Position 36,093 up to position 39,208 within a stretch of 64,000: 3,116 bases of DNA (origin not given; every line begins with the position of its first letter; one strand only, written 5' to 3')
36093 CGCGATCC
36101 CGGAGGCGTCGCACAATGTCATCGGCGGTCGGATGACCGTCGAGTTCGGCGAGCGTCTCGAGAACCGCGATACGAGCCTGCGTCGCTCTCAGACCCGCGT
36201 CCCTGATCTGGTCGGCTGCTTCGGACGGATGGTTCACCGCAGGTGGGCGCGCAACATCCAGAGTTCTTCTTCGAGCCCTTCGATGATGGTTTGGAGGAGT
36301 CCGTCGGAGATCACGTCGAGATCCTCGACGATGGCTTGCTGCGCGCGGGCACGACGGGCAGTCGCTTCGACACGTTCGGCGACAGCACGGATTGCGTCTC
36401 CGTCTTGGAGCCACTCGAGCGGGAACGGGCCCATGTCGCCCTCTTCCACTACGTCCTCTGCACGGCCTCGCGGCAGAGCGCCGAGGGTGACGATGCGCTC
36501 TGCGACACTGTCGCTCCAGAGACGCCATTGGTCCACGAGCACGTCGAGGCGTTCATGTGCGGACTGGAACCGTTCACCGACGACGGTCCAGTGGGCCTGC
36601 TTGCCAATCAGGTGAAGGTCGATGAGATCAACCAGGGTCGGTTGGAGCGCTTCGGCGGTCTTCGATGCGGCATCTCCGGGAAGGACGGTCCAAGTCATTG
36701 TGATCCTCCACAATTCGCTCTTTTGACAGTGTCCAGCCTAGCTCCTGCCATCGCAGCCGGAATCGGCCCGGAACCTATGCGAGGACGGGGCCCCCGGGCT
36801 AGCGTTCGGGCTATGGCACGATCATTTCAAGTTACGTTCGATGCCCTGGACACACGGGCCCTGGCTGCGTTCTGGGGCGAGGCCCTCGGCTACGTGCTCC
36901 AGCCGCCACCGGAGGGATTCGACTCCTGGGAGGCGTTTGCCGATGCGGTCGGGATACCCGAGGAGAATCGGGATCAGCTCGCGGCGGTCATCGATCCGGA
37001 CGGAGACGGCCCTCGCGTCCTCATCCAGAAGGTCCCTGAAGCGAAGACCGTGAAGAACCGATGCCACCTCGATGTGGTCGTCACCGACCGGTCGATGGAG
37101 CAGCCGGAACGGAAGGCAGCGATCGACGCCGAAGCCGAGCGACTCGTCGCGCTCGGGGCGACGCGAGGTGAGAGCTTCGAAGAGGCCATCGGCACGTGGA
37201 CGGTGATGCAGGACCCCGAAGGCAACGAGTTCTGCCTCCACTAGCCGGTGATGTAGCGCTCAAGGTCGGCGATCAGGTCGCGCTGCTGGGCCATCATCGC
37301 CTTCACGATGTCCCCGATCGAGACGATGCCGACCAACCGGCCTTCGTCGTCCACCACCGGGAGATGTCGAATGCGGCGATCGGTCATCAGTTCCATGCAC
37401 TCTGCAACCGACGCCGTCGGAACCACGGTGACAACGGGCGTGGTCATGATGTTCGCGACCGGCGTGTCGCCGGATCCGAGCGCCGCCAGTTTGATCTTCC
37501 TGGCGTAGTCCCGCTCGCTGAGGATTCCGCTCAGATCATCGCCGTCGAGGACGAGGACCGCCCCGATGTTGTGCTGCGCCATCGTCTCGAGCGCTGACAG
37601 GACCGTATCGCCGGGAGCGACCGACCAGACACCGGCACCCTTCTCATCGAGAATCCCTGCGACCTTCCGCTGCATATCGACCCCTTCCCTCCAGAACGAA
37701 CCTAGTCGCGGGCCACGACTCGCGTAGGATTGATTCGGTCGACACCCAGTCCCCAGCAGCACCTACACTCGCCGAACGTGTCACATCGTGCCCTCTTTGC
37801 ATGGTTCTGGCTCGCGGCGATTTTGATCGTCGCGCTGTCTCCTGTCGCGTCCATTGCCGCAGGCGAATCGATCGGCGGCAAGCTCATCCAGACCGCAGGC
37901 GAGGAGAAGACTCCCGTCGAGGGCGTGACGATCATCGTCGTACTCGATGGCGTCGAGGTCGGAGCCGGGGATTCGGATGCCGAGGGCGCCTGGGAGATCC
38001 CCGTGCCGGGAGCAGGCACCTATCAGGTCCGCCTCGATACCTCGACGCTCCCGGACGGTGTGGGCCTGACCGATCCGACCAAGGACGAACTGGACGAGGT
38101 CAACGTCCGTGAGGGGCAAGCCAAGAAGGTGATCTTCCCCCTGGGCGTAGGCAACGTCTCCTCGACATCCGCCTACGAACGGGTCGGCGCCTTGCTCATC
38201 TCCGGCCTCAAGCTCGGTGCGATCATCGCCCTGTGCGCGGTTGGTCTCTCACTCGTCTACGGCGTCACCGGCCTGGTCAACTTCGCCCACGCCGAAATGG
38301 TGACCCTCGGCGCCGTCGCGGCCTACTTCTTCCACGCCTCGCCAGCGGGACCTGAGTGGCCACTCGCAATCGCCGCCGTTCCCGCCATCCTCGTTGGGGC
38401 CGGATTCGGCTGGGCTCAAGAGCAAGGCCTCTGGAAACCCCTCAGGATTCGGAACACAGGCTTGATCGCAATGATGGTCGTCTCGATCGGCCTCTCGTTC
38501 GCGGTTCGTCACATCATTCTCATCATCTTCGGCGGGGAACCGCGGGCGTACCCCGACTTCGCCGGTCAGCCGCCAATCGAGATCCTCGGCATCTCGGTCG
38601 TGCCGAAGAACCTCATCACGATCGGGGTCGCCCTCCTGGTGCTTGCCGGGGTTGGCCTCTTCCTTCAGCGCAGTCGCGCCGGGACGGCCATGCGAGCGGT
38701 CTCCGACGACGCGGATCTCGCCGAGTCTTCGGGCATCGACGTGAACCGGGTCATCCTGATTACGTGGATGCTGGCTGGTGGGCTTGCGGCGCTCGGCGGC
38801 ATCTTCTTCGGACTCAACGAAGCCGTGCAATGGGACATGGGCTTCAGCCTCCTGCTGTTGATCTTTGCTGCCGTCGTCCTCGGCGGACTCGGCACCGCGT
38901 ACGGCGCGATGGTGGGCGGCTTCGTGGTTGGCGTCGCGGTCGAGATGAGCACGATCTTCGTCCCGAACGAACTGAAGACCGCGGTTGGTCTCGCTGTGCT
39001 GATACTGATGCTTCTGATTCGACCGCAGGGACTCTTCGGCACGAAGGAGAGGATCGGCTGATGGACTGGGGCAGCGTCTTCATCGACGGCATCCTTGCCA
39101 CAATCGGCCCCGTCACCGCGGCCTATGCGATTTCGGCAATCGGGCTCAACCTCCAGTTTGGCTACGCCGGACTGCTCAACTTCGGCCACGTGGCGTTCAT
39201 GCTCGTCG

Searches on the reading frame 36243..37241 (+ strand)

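Call 55: search_protein_families(library=pfam, proteins=[window:36243-37241:+], max_evalue=0.0001)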
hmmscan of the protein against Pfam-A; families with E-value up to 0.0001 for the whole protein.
window:36243-37241:+ (333 aa): 1 family
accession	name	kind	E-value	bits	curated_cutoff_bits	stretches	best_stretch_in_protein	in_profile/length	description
PF18029.7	Glyoxalase_6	-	3.3e-27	95.7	23.6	1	196-332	1-105/106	Glyoxalase-like domain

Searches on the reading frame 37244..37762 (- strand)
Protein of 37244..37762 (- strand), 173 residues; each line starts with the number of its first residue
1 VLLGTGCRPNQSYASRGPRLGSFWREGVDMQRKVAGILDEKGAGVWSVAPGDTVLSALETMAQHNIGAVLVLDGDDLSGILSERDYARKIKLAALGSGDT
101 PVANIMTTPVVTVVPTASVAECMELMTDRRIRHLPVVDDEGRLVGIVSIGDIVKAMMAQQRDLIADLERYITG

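Call 55: search_protein_families(library=pfam, proteins=[window:37244-37762:-], max_evalue=0.0001)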
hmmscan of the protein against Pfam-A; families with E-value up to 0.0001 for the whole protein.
window:37244-37762:- (173 aa): 1 family
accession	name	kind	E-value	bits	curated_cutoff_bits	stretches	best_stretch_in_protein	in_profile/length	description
PF00571.33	CBS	-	1.5e-30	105.7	24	2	102-157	1-56/57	CBS domain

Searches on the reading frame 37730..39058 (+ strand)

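Call 55: search_protein_families(library=pfam, proteins=[window:37730-39058:+], max_evalue=0.0001)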
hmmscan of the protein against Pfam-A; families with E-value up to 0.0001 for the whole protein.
window:37730-39058:+ (443 aa): 1 family
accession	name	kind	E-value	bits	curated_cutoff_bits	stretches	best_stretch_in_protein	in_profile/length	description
PF02653.21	BPD_transp_2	-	5.7e-39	134.3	26.8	1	156-428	2-269/269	Branched-chain amino acid transport system / permease component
